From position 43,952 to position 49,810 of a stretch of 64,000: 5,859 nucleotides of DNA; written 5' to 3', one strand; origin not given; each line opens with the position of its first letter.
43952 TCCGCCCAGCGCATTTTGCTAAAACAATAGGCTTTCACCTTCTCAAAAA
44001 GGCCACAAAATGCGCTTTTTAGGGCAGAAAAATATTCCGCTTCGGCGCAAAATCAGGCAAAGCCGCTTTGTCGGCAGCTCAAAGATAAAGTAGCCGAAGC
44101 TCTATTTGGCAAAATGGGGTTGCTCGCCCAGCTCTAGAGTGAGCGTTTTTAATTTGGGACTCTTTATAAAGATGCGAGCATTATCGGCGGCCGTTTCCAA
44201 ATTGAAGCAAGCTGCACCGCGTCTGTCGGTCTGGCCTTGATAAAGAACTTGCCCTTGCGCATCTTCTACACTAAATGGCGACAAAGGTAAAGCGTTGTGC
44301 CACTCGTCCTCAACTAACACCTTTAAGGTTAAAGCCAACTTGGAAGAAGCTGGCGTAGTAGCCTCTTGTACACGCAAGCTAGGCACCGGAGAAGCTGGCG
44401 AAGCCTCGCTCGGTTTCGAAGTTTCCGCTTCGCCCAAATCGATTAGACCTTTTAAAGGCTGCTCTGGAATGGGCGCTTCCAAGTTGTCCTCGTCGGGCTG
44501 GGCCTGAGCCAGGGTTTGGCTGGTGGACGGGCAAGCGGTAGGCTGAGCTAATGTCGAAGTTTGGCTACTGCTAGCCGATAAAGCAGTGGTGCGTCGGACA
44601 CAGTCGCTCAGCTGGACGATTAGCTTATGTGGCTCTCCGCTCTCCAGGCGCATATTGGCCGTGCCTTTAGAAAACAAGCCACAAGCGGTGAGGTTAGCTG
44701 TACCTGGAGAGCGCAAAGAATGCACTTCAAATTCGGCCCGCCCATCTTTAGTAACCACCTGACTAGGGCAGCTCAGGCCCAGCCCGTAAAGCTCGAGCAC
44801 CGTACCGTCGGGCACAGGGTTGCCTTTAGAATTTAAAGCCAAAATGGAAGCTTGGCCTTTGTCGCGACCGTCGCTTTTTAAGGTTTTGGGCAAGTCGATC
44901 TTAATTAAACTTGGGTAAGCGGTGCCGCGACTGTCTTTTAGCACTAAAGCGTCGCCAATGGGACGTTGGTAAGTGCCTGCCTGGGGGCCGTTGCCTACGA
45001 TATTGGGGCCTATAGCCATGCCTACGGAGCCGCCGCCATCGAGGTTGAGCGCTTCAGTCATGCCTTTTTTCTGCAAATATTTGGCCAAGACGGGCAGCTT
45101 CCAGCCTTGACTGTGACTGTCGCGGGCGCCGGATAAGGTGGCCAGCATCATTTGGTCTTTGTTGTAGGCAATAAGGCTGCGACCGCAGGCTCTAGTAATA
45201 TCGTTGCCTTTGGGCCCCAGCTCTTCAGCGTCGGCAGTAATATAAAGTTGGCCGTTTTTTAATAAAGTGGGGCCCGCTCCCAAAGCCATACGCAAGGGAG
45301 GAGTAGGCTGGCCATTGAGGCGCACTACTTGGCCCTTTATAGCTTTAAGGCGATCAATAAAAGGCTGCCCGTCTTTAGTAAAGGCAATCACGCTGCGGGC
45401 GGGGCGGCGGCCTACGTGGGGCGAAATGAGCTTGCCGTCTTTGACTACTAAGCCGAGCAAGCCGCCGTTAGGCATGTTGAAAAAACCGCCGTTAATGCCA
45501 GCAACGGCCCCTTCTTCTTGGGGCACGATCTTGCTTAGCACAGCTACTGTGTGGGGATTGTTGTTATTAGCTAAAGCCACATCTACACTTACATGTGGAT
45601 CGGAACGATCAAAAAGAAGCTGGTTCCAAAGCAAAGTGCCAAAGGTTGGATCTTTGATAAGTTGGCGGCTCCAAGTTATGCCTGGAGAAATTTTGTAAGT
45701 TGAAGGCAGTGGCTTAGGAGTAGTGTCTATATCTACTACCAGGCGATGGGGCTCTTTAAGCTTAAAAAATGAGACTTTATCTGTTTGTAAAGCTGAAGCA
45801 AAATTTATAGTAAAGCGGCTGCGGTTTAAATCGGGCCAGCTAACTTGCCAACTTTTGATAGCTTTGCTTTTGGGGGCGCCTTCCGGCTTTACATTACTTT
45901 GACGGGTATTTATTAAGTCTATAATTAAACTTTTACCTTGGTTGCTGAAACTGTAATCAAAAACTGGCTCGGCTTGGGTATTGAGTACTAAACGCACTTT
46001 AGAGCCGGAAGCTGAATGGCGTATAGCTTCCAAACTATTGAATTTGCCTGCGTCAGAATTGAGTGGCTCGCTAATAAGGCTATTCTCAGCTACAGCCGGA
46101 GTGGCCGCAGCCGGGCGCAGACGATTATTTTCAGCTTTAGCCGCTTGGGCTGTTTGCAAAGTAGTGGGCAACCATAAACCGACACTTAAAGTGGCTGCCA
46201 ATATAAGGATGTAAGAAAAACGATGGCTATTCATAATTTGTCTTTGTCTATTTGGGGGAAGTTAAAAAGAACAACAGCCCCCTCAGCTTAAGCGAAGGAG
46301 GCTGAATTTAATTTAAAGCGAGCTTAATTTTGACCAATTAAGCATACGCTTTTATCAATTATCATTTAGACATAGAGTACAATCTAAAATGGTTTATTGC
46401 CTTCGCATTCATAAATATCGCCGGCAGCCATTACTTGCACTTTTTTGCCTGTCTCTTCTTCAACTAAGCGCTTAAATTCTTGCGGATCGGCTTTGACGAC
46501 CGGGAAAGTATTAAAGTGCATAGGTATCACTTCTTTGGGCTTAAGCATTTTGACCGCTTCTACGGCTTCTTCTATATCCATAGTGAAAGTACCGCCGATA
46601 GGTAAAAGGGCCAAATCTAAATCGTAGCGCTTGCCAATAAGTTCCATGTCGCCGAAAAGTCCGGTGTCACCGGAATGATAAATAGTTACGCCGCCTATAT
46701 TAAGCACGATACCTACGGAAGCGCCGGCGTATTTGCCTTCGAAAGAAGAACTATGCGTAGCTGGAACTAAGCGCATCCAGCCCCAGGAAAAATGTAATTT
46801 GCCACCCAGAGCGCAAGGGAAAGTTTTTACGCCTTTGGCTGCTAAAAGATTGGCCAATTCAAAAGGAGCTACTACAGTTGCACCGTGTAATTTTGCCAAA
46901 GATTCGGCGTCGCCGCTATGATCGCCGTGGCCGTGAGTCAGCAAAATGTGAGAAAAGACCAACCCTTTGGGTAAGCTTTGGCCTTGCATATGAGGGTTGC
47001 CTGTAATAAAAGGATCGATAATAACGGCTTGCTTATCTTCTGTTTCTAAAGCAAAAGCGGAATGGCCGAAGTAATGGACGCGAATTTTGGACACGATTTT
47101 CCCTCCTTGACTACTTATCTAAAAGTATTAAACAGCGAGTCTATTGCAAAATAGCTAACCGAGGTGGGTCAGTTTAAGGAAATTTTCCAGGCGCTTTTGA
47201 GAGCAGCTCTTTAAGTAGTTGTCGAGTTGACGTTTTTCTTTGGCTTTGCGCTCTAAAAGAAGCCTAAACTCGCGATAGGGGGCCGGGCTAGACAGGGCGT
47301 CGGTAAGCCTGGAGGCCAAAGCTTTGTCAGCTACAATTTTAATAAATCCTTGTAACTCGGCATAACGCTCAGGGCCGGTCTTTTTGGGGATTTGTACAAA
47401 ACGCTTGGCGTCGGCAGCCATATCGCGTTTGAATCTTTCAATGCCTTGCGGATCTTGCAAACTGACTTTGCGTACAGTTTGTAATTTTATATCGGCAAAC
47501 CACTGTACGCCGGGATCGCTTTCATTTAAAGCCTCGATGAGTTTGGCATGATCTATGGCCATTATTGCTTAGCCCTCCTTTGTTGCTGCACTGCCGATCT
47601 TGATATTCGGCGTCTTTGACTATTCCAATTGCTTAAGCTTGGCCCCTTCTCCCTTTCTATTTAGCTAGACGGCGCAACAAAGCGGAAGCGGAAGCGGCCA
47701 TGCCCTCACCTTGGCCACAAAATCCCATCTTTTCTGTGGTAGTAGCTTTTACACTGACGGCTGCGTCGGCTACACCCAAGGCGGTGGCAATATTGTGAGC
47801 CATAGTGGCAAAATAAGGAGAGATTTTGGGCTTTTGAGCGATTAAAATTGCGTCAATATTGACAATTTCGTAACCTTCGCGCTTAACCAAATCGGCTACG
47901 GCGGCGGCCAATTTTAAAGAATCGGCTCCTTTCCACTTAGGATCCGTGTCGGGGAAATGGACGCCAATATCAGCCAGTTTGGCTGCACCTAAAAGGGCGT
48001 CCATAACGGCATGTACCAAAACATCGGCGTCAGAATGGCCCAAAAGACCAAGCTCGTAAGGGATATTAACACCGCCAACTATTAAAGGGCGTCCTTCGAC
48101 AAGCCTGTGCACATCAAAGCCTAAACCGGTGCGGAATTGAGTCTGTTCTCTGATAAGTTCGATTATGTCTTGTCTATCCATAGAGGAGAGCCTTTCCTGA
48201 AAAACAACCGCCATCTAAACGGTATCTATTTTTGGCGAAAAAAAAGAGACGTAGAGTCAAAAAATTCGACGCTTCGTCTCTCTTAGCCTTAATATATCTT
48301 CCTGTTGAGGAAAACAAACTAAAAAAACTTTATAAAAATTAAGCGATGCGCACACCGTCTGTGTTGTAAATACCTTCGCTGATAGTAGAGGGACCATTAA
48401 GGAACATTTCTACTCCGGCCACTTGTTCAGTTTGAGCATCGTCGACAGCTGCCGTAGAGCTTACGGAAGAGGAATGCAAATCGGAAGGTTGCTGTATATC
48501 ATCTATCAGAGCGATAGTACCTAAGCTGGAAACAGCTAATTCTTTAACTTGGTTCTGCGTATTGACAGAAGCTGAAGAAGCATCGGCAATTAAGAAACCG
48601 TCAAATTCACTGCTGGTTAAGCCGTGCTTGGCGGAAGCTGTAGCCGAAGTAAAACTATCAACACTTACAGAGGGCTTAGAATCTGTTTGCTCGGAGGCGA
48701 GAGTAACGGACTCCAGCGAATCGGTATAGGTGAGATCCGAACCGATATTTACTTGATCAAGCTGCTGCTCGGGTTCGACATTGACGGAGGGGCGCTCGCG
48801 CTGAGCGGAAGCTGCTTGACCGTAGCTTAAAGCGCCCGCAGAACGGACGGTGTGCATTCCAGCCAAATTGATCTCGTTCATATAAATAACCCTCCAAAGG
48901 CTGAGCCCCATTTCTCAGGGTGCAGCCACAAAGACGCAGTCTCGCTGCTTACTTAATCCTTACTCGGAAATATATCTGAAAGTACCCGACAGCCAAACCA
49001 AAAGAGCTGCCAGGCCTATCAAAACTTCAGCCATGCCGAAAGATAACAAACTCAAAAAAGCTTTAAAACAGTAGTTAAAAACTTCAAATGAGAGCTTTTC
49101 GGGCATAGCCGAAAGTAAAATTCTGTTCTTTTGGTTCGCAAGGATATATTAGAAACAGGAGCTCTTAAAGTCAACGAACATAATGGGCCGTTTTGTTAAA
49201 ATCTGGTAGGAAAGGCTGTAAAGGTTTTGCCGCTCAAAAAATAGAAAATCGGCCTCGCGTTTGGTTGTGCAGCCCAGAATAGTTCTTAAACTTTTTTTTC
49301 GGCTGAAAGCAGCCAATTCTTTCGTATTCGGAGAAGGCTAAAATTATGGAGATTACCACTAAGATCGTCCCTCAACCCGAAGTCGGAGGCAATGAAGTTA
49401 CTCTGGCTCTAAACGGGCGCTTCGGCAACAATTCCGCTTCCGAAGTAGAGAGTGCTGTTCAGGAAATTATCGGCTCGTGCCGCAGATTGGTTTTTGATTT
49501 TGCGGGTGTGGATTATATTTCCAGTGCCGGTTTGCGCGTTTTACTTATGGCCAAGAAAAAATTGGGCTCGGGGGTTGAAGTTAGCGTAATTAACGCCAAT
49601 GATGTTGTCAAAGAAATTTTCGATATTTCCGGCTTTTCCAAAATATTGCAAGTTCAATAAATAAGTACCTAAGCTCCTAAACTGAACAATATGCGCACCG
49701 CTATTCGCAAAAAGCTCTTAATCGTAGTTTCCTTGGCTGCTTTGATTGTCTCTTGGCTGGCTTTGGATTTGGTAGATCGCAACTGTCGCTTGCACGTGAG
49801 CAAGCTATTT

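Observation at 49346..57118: Partner-switching module fused to a partial T2SS-like gene set with no secretin, ATPase or major pseudopilin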

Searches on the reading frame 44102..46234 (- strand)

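Call 9: search_protein_families(library=pfam, proteins=[window:44102-46234:-], max_evalue=0.01)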
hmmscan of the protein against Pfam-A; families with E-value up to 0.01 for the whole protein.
window:44102-46234:- (710 aa): 3 families
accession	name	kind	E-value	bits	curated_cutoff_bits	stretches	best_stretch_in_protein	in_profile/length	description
PF09992.14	NAGPA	-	1.4e-27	97.4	25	1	242-432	2-168/169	Phosphodiester glycosidase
PF11741.13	AMIN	-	2.2e-05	24.9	20.5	1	71-169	2-101/101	AMIN domain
PF02369.22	Big_1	-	0.00041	20.8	34.9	0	452-517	11-78/93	Bacterial Ig-like domain (group 1)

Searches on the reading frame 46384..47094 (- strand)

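Call 9: search_protein_families(library=pfam, proteins=[window:46384-47094:-], max_evalue=0.01)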
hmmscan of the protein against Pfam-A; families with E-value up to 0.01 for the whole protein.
window:46384-47094:- (236 aa): 3 families
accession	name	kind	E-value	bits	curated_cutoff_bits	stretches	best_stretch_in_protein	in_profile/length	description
PF13483.12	Lactamase_B_3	-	8.6e-23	81.5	24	1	5-193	1-160/160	Beta-lactamase superfamily domain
PF12706.13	Lactamase_B_2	-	1.1e-22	81.1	27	1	24-194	3-200/200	Beta-lactamase superfamily domain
PF00753.33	Lactamase_B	-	1.4e-12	48.5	22.7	1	11-193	6-196/196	Metallo-beta-lactamase superfamily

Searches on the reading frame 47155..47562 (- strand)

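Call 9: search_protein_families(library=pfam, proteins=[window:47155-47562:-], max_evalue=0.01)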
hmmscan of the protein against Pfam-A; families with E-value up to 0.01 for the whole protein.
window:47155-47562:- (135 aa): 1 family
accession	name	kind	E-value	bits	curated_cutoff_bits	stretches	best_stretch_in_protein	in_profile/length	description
PF03682.18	UPF0158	-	1.3e-08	35.5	21.1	1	1-133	4-138/157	Uncharacterised protein family (UPF0158)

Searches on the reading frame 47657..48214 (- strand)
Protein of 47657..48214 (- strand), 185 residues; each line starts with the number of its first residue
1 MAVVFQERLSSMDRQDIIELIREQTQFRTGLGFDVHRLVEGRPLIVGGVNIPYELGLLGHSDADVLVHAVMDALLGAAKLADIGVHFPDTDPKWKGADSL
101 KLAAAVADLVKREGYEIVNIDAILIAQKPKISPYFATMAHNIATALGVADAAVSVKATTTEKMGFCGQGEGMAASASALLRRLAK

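Call 9: search_protein_families(library=pfam, proteins=[window:47657-48214:-], max_evalue=0.01)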
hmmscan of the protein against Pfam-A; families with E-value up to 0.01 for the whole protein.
window:47657-48214:- (185 aa): 1 family
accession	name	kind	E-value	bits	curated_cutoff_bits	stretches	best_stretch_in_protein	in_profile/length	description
PF02542.21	YgbB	-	2.1e-66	223.5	26.7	1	27-180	1-154/155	YgbB family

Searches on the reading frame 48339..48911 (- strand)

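Call 9: search_protein_families(library=pfam, proteins=[window:48339-48911:-], max_evalue=0.01)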
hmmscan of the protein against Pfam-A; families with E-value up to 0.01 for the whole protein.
window:48339-48911:- (190 aa): 1 family
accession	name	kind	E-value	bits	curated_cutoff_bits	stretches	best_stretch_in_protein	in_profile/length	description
PF12529.13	Xylo_C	-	0.0076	16.4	25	0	60-153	37-133/182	Xylosyltransferase C terminal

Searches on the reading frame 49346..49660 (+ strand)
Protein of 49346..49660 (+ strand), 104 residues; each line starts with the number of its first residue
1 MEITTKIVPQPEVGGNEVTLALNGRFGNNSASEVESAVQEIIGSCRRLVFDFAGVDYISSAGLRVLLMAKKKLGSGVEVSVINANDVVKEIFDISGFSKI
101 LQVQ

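Call 4: search_protein_families(library=pfam, proteins=[window:49346-49660:+], max_evalue=0.1)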
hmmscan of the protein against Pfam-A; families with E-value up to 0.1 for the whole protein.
window:49346-49660:+ (104 aa): 2 families
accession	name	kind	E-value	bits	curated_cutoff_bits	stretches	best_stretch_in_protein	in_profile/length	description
PF01740.26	STAS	-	1.3e-13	51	22.6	1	16-102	9-98/106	STAS domain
PF13466.11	STAS_2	-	8.3e-11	42.4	29.2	1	20-97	1-79/80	STAS domain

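Call 10: search_protein_families(library=ncbifam, proteins=[window:49346-49660:+], max_evalue=0.1)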
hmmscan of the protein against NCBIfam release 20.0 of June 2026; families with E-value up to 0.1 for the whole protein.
window:49346-49660:+ (104 aa): 2 families
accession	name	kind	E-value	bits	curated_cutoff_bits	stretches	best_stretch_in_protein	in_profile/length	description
TIGR00377.1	ant_ant_sig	superfamily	8.3e-15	54.6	53.45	1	14-103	10-102/108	anti-sigma factor antagonist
TIGR02886.1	spore_II_AA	equivalog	4.3e-12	46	114.75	1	14-103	6-98/106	anti-sigma F factor antagonist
